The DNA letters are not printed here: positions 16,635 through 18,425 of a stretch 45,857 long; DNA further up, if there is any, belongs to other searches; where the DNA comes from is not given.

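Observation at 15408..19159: Beta-CASP nuclease + AMP-phosphorylase-like enzyme + Prs-like kinase: a tightly coupled, uncharacterised ribose-salvage triad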

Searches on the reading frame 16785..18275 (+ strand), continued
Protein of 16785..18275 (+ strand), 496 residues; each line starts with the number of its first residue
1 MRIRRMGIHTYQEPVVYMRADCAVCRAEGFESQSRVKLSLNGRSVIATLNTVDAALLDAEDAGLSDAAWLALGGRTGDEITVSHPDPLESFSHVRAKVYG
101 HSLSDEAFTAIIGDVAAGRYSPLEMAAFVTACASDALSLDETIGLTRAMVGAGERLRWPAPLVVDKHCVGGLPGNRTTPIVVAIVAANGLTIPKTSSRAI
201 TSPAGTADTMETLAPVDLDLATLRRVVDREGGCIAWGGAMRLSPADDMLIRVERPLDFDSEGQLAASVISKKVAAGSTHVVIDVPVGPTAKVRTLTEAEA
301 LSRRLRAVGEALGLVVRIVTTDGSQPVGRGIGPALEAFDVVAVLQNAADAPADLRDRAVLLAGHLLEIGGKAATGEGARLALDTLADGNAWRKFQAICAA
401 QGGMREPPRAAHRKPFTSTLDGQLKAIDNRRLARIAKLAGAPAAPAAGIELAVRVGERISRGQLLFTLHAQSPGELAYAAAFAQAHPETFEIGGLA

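Call 60: find_encoding_contigs(protein=P0004, flank=10000, max_places=2)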
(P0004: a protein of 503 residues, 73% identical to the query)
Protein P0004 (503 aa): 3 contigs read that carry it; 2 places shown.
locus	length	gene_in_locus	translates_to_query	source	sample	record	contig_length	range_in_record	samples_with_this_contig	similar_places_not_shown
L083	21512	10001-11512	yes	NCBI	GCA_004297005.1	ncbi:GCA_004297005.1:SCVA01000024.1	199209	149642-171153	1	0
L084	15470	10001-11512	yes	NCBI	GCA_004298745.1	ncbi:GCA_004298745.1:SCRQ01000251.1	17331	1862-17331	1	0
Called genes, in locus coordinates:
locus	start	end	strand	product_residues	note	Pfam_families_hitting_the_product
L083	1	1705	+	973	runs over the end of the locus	PF18998:Flg_new_2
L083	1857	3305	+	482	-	PF01235:Na_Ala_symp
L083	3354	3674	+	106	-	PF00893:Multi_Drug_Res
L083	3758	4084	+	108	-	PF11196:DUF2834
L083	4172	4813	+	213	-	PF01553:Acyltransferase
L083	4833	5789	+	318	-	PF00753:Lactamase_B, PF19583:ODP (weak)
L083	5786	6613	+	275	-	PF10503:Esterase_PHB, PF01738:DLH, PF12146:Hydrolase_4 (faint)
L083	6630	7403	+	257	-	PF02798:GST_N (faint), PF13417:GST_N_3, PF13409:GST_N_2, PF13417:GST_N_3, PF13409:GST_N_2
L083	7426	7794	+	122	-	PF00903:Glyoxalase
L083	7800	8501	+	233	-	PF00561:Abhydrolase_1, PF00975:Thioesterase, PF12146:Hydrolase_4 (weak), PF12697:Abhydrolase_6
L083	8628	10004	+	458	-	PF00753:Lactamase_B, PF12706:Lactamase_B_2, PF16661:Lactamase_B_6 (weak), PF10996:Beta-Casp, PF07521:RMMBL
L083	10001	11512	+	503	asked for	PF02885:Glycos_trans_3N, PF00591:Glycos_transf_3, PF07831:PYNP_C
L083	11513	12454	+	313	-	PF13793:Pribosyltran_N, PF00156:Pribosyltran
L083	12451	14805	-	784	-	PF19335:HMBD, PF00122:E1-E2_ATPase, PF00702:Hydrolase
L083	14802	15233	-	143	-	PF00376:MerR, PF13411:MerR_1, PF09278:MerR-DNA-bind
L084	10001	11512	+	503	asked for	PF02885:Glycos_trans_3N, PF00591:Glycos_transf_3, PF07831:PYNP_C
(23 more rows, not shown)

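Call 61: find_encoding_contigs(protein=P0017, flank=10000, max_places=2)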
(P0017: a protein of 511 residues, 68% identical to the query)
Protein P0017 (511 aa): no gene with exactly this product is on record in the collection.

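Call 62: find_encoding_contigs(protein=P0003, flank=10000, max_places=2)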
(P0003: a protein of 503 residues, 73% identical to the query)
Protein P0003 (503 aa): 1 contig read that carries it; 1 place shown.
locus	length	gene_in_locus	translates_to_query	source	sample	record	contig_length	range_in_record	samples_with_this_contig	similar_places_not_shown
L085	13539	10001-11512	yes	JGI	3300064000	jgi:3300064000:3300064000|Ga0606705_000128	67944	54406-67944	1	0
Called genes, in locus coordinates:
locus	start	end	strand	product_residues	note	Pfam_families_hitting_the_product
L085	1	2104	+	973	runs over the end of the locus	PF18998:Flg_new_2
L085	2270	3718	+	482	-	PF01235:Na_Ala_symp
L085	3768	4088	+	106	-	PF00893:Multi_Drug_Res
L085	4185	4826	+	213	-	PF01553:Acyltransferase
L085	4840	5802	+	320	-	PF00753:Lactamase_B, PF19583:ODP (weak)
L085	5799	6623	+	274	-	PF00756:Esterase (weak), PF06500:FrsA-like (weak), PF10503:Esterase_PHB, PF12146:Hydrolase_4 (faint), PF01738:DLH, PF02230:Abhydrolase_2 (weak), PF00326:Peptidase_S9 (faint)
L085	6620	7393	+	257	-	PF02798:GST_N (faint), PF13417:GST_N_3, PF13409:GST_N_2, PF13417:GST_N_3, PF13409:GST_N_2 (weak)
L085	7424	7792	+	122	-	PF00903:Glyoxalase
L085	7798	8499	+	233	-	PF00561:Abhydrolase_1, PF00975:Thioesterase, PF12146:Hydrolase_4 (weak), PF12697:Abhydrolase_6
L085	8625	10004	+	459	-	PF00753:Lactamase_B, PF12706:Lactamase_B_2, PF16661:Lactamase_B_6 (weak), PF10996:Beta-Casp, PF07521:RMMBL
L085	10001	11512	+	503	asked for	PF02885:Glycos_trans_3N, PF00591:Glycos_transf_3, PF07831:PYNP_C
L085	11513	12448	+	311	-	PF13793:Pribosyltran_N, PF00156:Pribosyltran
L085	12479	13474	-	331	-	PF13384:HTH_23 (weak), PF13936:HTH_38, PF00665:rve (weak)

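Call 81: predict_structure(alignment_id=A2)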
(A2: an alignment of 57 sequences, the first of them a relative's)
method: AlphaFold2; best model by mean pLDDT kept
length: 496 residues; sequences in the alignment: 57
mean_pLDDT: 91.3   pTM: 0.87
mean pLDDT of the five models: 91.3, 91.3, 91.2, 89.2, 88.4
residues with pLDDT >= 90: 360; 70-90: 120; 50-70: 16; < 50: 0
segments of 3 or more residues with pLDDT < 50: none
pLDDT, mean of each block of 10 residues (from residue 1): 91 85 75 76 88 83 92 93 86 94 96 89 87 92 96 90 93 83 98 83 79 92 94 84 83 76 93 95 94 94 97 97 94 96 97 97 98 98 98 98 95 97 95 94 94 96 98 97 96 79
secondary structure, 60 per line:
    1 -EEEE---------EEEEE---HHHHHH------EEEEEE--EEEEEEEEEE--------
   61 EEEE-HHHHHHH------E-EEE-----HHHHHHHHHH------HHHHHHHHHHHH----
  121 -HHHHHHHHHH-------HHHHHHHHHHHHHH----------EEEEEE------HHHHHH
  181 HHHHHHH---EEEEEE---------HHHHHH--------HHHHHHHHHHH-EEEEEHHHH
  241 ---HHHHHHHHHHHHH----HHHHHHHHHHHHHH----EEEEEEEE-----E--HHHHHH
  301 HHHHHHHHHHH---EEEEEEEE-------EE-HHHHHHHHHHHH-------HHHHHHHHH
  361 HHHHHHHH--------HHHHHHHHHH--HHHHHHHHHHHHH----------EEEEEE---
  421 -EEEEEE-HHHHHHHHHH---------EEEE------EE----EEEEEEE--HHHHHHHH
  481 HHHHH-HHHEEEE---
elements in order: E2-5 E15-19 H23-28 E35-40 E43-52 E61-64 H66-72 E81-83 H89-98 H105-116 H122-131 H139-152 E163-168 H175-187 E191-196 H206-211 H220-230 E232-236 H237-240 H244-256 H261-274 E279-286 H295-311 E315-322 H333-344 H352-368 H377-386 H389-401 E412-417 E422-427 H429-438 E448-451 E464-470 H473-485 E490-493

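Call 83: fold_search(model_id=the predicted structure, library=pdb)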
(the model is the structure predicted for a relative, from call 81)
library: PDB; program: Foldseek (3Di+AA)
matches with E <= 10: 1369; with E <= 0.001: 131
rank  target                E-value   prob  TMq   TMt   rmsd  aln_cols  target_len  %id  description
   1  4ga5_A                4.8e-48  1.00  0.88  0.89   3.0       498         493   38  Crystal structure of AMP phosphorylase C-terminal deletion mutant in the apo-form (released 2013-05-15)
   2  4ga4_A                8.9e-40  1.00  0.77  0.91   2.2       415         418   42  Crystal structure of AMP phosphorylase N-terminal deletion mutant (released 2013-05-15)
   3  3h5q                  2.6e-29  1.00  0.70  0.79   3.6       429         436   25  Crystal structure of a putative pyrimidine-nucleoside phosphorylase from Staphylococcus aureus (released 2009-05-26)
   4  1brw_A                5.0e-29  1.00  0.72  0.82   3.0       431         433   28  THE CRYSTAL STRUCTURE OF PYRIMIDINE NUCLEOSIDE PHOSPHORYLASE IN A CLOSED CONFORMATION (released 1999-01-13)
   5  7m7k                  5.9e-29  1.00  0.70  0.79   3.7       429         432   26  Crystal structure of uridine bound to Geobacillus thermoglucosidasius pyrimidine nucleoside phosphorylase PyNP (released 2021-08-25)
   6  5ep8_A                8.6e-29  1.00  0.70  0.80   3.6       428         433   26  X-Ray Structure of the Complex Pyrimidine-nucleoside phosphorylase from Bacillus subtilis with Sulfate Ion (released 2016-11-23)
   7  5oln_A                1.4e-28  1.00  0.68  0.77   4.1       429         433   26  X-Ray Structure of the Complex Pyrimidine-nucleoside phosphorylase from Bacillus subtilis at 1.88 A (released 2018-04-18)
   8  4x46_A                8.7e-28  1.00  0.70  0.78   3.9       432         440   26  X-RAY structure thymidine phosphorylase from Salmonella typhimurium complex with SO4 at 2.19 A (released 2015-12-23)
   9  5oln_B                9.7e-28  1.00  0.69  0.77   4.0       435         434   26  X-Ray Structure of the Complex Pyrimidine-nucleoside phosphorylase from Bacillus subtilis at 1.88 A (released 2018-04-18)
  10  1uou                  2.4e-27  1.00  0.74  0.84   2.7       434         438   28  Crystal structure of human thymidine phosphorylase in complex with a small molecule inhibitor (released 2004-01-22)
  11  2wk5_A                6.1e-27  1.00  0.73  0.81   3.3       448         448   27  Structural features of native human thymidine phosphorylase and in complex with 5-iodouracil (released 2009-07-07)
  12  2wk5_C                1.4e-26  1.00  0.71  0.79   3.7       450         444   27  Structural features of native human thymidine phosphorylase and in complex with 5-iodouracil (released 2009-07-07)
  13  2j0f_A                2.2e-26  1.00  0.74  0.82   2.7       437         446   27  Structural basis for non-competitive product inhibition in human thymidine phosphorylase: implication for drug design (released 2006-10-11)
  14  5ey3_A                2.2e-26  1.00  0.68  0.76   4.1       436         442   25  X-ray structure of the thymidine phosphorylase from Salmonella typhimurium in complex with cytidine and sulphate (released 2016-12-07)
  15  2wk5_B                3.4e-26  1.00  0.73  0.80   3.2       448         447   27  Structural features of native human thymidine phosphorylase and in complex with 5-iodouracil (released 2009-07-07)
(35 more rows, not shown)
